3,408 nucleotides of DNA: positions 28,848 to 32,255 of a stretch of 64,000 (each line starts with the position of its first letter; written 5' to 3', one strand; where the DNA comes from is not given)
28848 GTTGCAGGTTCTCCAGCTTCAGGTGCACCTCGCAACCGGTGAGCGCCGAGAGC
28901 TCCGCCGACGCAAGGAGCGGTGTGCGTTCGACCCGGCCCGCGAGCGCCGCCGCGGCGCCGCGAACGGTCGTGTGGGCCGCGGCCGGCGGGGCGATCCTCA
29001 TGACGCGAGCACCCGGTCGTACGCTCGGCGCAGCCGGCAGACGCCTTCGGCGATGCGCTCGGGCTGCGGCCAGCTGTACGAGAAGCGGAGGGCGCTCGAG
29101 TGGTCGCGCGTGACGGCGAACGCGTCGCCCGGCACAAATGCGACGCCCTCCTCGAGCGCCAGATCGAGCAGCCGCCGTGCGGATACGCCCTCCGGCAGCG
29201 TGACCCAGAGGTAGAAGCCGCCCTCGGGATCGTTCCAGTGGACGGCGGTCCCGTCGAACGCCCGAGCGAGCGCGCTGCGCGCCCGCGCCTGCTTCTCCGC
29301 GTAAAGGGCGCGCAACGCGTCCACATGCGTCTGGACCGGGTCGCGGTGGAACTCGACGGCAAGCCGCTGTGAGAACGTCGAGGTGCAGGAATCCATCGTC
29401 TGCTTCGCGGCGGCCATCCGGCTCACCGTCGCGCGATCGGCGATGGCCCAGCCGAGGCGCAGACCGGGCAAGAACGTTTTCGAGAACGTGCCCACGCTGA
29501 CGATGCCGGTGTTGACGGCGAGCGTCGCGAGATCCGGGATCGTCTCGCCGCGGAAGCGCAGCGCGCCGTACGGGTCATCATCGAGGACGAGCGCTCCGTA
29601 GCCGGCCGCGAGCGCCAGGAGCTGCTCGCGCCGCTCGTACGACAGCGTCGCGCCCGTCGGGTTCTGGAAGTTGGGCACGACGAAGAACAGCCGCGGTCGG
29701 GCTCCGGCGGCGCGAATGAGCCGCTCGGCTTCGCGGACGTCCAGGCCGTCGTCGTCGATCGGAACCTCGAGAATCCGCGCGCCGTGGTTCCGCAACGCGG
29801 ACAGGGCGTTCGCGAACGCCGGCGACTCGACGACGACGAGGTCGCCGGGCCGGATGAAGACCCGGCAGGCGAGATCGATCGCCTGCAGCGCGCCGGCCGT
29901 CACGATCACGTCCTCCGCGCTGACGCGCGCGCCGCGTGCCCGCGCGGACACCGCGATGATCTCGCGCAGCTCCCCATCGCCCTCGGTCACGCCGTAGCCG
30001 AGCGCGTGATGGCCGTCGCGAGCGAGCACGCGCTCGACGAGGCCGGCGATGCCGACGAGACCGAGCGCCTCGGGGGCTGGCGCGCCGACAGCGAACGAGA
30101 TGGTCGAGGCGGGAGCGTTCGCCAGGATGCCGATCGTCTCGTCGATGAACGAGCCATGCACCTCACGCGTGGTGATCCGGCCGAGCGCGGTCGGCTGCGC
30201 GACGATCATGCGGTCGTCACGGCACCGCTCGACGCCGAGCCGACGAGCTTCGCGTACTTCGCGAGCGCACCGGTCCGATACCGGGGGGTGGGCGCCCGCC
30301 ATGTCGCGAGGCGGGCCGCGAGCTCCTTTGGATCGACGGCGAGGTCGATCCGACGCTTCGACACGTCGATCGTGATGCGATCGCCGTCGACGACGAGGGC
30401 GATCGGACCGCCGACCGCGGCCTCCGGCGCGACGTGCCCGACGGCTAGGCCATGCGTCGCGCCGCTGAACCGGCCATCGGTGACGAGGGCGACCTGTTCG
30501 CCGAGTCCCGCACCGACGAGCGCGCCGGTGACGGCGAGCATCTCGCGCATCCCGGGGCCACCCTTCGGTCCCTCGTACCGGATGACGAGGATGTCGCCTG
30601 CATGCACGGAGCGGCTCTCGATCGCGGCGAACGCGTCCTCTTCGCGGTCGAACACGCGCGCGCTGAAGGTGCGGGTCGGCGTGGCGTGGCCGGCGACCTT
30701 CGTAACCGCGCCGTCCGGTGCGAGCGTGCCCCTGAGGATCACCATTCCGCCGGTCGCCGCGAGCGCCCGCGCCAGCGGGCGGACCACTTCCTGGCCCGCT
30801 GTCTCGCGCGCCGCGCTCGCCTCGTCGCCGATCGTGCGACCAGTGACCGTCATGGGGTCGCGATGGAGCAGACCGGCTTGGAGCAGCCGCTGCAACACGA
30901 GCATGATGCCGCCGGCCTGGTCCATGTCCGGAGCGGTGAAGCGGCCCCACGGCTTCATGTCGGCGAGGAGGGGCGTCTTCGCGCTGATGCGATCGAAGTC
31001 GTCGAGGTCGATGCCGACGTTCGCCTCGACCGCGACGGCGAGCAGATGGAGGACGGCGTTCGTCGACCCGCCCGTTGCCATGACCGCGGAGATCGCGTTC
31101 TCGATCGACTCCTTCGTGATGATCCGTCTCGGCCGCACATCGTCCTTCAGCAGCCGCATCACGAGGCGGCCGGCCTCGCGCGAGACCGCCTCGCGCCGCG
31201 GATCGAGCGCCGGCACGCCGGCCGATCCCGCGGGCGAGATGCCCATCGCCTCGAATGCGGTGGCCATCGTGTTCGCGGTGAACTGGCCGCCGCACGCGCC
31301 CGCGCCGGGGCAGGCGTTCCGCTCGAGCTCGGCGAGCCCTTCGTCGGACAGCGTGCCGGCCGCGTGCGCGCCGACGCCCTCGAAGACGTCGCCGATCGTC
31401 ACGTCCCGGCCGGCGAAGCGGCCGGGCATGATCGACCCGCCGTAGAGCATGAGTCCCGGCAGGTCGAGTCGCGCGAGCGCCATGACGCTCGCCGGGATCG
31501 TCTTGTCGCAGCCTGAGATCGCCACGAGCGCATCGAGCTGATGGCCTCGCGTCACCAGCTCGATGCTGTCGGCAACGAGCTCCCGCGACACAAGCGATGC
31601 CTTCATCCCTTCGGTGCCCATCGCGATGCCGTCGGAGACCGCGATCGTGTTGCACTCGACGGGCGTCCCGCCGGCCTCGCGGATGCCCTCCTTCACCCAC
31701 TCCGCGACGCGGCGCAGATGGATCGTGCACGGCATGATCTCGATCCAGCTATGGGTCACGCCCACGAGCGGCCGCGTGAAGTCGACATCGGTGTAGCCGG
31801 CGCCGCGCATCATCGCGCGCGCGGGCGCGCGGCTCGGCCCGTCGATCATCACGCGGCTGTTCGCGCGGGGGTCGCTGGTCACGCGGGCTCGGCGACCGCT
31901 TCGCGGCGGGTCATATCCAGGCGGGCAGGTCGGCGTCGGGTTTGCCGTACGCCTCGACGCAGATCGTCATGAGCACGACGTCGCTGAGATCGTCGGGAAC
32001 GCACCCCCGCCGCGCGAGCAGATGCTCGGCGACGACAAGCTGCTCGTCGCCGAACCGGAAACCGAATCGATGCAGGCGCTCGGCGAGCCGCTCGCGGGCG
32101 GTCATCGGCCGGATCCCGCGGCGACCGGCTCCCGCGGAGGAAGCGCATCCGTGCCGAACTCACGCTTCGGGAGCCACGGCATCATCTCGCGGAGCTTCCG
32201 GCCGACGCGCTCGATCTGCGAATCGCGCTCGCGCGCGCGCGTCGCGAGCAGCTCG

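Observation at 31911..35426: Two paralogous, unrecognised 64-aa ORFs embedded in the ilv super-operon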

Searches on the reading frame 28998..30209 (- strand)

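Call 71: search_protein_families(library=ncbifam, proteins=[window:28998-30209:-], max_evalue=0.00001)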
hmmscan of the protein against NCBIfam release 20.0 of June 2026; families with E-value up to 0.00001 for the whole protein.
window:28998-30209:- (403 aa): 65 families (the best 25 are shown)
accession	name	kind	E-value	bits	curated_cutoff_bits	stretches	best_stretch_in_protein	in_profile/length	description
NF052290.2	MocR_like_YczR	exception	9.6e-69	232.2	487.4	1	52-396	116-457/458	MocR-like transcription factor YczR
NF052282.1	PLP_TF_PdxR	equivalog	8e-65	219.6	320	1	34-393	92-447/448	MocR-like pyridoxine biosynthesis transcription factor PdxR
TIGR04461.1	endura_MppQ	equivalog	9.9e-55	186.2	540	1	32-395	10-378/392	enduracididine biosynthesis enzyme MppQ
NF041364.1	GntC_guanitoxin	equivalog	4.7e-51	173.8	415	1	68-395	29-355/356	guanitoxin biosynthesis PLP-dependent (S)-gamma-hydroxy-L-arginine cyclodehydratase GntC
NF052281.1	rhizopine_MocR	equivalog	4.7e-50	170.6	650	1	34-396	121-478/479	rhizopine catabolism transcriptional regulator MocR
NF004770.0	PRK06108.1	subfamily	1.7e-40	139.1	422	1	72-396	69-391/396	pyridoxal phosphate-dependent aminotransferase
NF052286.1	ecto_TF_EhuR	exception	2.7e-35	121.8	480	1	91-396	151-448/458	MocR-like ectoine utilization transcription factor EhuR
TIGR03947.1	viomycin_VioD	equivalog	1.9e-34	119.2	390.9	1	73-382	48-345/359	capreomycidine synthase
NF005732.0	PRK07550.1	equivalog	1.1e-33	116.9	366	1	66-395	60-386/389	aminotransferase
NF012025.0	PRK15481.1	equivalog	3.1e-29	101.9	573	1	62-381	108-414/432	MocR-like B6 salvage transcription factor PtsJ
TIGR03540.1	DapC_direct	equivalog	7.6e-29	100.8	593.25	1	31-394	26-381/383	LL-diaminopimelate aminotransferase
NF005305.0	PRK06836.1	equivalog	2.2e-28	99.6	376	1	38-367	38-366/396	pyridoxal phosphate-dependent aminotransferase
NF006756.0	PRK09276.1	subfamily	1.3e-27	96.8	507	1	26-395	23-384/387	LL-diaminopimelate aminotransferase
NF006229.0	PRK08361.1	equivalog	2.1e-27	96.1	624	1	72-398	66-389/391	aspartate aminotransferase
NF005817.0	PRK07683.1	equivalog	5.3e-27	94.5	575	1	72-395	61-379/387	aminotransferase A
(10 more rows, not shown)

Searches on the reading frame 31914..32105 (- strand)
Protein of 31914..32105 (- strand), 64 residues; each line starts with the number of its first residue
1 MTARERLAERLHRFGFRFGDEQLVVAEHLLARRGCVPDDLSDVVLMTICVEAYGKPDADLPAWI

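Call 5: search_protein_families(library=pfam, proteins=[window:31914-32105:-], max_evalue=10)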
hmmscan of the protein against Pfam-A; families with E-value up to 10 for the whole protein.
seq(64 aa): 0 families

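Call 6: search_protein_families(library=ncbifam, proteins=[window:31914-32105:-], max_evalue=10)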
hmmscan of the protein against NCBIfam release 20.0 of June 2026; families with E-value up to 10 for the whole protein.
seq(64 aa): 0 families

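Call 11: find_homologous_proteins(query=window:31914-32105:-, max_evalue=0.01)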
Query seq(64 aa) (64 aa): 3 proteins with E <= 0.01 among 3 candidates.
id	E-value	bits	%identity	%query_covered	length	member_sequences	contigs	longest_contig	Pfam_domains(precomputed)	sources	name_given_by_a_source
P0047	1.9e-33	130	92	100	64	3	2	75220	-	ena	-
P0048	2.2e-23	99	75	98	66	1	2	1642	-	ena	-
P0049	8.8e-23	97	71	98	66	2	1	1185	-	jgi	jgi:hypothetical protein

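Call 64: predict_structure(alignment_id=A3)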
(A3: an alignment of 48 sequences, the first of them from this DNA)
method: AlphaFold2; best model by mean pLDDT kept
length: 64 residues; sequences in the alignment: 48
mean_pLDDT: 82.1   pTM: 0.66
mean pLDDT of the five models: 82.1, 77.2, 76.7, 74.1, 71.3
residues with pLDDT >= 90: 7; 70-90: 47; 50-70: 9; < 50: 1
segments of 3 or more residues with pLDDT < 50: none
pLDDT, mean of each block of 10 residues (from residue 1): 87 87 90 86 88 67 51
secondary structure, 60 per line:
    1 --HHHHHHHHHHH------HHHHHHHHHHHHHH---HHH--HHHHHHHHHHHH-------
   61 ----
elements in order: H3-13 H20-33 H42-53

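Call 67: fold_search(model_id=the predicted structure, library=pdb)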
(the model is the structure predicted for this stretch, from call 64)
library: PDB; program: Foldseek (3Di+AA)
matches with E <= 10: 134; with E <= 0.001: 0
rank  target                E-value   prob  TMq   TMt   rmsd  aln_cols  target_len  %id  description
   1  6iem_G                4.6e-01  0.66  0.47  0.10   3.8        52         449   31  Argininosuccinate lyase from Mycobacterium tuberculosis (released 2019-02-20)
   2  8zey                  6.0e-01  0.85  0.59  0.59   2.6        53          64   26  Anti-CRISPR type I subtype E3;AcrIE3 (released 2024-06-05)
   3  5okz_l                8.8e-01  0.80  0.59  0.17   2.3        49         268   12  Crystal Strucrure of the Mpp6 Exosome complex (released 2017-08-30)
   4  1xwo_C                8.8e-01  0.35  0.46  0.09   7.2        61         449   21  crystal structrue of goose delta crystallin (released 2005-10-18)
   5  6iem_A                9.4e-01  0.44  0.47  0.10   3.8        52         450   31  Argininosuccinate lyase from Mycobacterium tuberculosis (released 2019-02-20)
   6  8hel                  1.1e+00  0.72  0.58  0.55   2.5        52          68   25  Crystal Structure of Anti-CRISPR AcrIE3 (released 2024-05-08)
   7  5okz_R                1.2e+00  0.69  0.59  0.17   2.3        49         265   12  Crystal Strucrure of the Mpp6 Exosome complex (released 2017-08-30)
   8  6ig5_A                1.4e+00  0.35  0.48  0.10   3.7        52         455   31  Crystal structure of argininosuccinate lyase from Mycobacterium tuberculosis (released 2019-02-06)
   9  8p8o_L                1.5e+00  0.69  0.60  0.29   3.0        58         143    5  M. tuberculosis dUTPase - Stl1-159 (StlNT) complex structure (released 2024-11-27)
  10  1m5y_A                1.6e+00  0.06  0.24  0.06  10.1        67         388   12  Crystallographic Structure of SurA, a Molecular Chaperone that Facilitates Outer Membrane Porin Folding (released 2002-11-08)
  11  6iem_E                1.7e+00  0.30  0.47  0.10   3.8        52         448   31  Argininosuccinate lyase from Mycobacterium tuberculosis (released 2019-02-20)
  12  1hy1_C                1.9e+00  0.21  0.46  0.09   7.2        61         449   23  CRYSTAL STRUCTURE OF WILD TYPE DUCK DELTA 2 CRYSTALLIN (EYE LENS PROTEIN) (released 2001-04-21)
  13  1u16                  1.9e+00  0.21  0.45  0.10   5.6        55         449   24  Crystal structure of a duck-delta-crystallin-1 double loop mutant (DLM) in complex with sulfate (released 2004-10-05)
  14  6e1j_A                2.0e+00  0.63  0.59  0.10   2.1        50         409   20  Crystal Structure of Methylthioalkylmalate Synthase (BjuMAM1.1) from Brassica juncea (released 2019-05-08)
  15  6iem_B                2.0e+00  0.28  0.48  0.09   3.8        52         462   31  Argininosuccinate lyase from Mycobacterium tuberculosis (released 2019-02-20)
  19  6ktq_A                2.2e+00  0.41  0.55  0.10   4.0        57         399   18  Crystal structure of catalytic domain of homocitrate synthase from Sulfolobus acidocaldarius (SaHCS(dRAM)) in complex  (released 2020-09-02)
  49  6ktq_B                3.4e+00  0.30  0.57  0.10   3.3        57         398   18  Crystal structure of catalytic domain of homocitrate synthase from Sulfolobus acidocaldarius (SaHCS(dRAM)) in complex  (released 2020-09-02)
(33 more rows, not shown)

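Call 81: find_encoding_contigs(protein=P0047, flank=10000, max_places=2)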
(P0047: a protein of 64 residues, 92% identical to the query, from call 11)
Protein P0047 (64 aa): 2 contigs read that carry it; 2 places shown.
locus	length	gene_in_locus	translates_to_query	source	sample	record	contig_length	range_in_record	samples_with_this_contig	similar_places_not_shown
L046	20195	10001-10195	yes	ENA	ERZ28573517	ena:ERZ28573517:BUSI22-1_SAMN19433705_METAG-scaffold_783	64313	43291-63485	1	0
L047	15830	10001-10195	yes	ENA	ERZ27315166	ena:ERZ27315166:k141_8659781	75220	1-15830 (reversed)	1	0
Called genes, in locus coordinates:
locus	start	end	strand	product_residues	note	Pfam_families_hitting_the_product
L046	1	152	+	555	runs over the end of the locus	PF01019:G_glu_transpept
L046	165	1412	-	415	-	PF01546:Peptidase_M20, PF07687:M20_dimer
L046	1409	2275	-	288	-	PF02361:CbiQ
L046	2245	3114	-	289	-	PF00005:ABC_tran, PF13304:AAA_21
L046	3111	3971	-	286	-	PF00005:ABC_tran, PF02463:SMC_N (weak), PF13304:AAA_21 (faint)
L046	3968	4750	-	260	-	PF23441:SDR (faint), PF00106:adh_short, PF08659:KR, PF13561:adh_short_C2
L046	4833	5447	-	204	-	PF12822:ECF_trnsprt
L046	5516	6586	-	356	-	PF00180:Iso_dh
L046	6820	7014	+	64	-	-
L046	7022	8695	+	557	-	PF02776:TPP_enzyme_N, PF00205:TPP_enzyme_M, PF02775:TPP_enzyme_C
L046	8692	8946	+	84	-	PF13710:ACT_5 (weak)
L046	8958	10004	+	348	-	PF00670:AdoHcyase_NAD (weak), PF02826:2-Hacid_dh_C, PF03446:NAD_binding_2, PF03807:F420_oxidored, PF07991:KARI_N, PF01450:KARI_C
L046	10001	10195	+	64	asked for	-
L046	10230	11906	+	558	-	PF00920:ILVD_EDD_N, PF24877:ILV_EDD_C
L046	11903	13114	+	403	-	PF00155:Aminotran_1_2, PF12897:Asp_aminotransf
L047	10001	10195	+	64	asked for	-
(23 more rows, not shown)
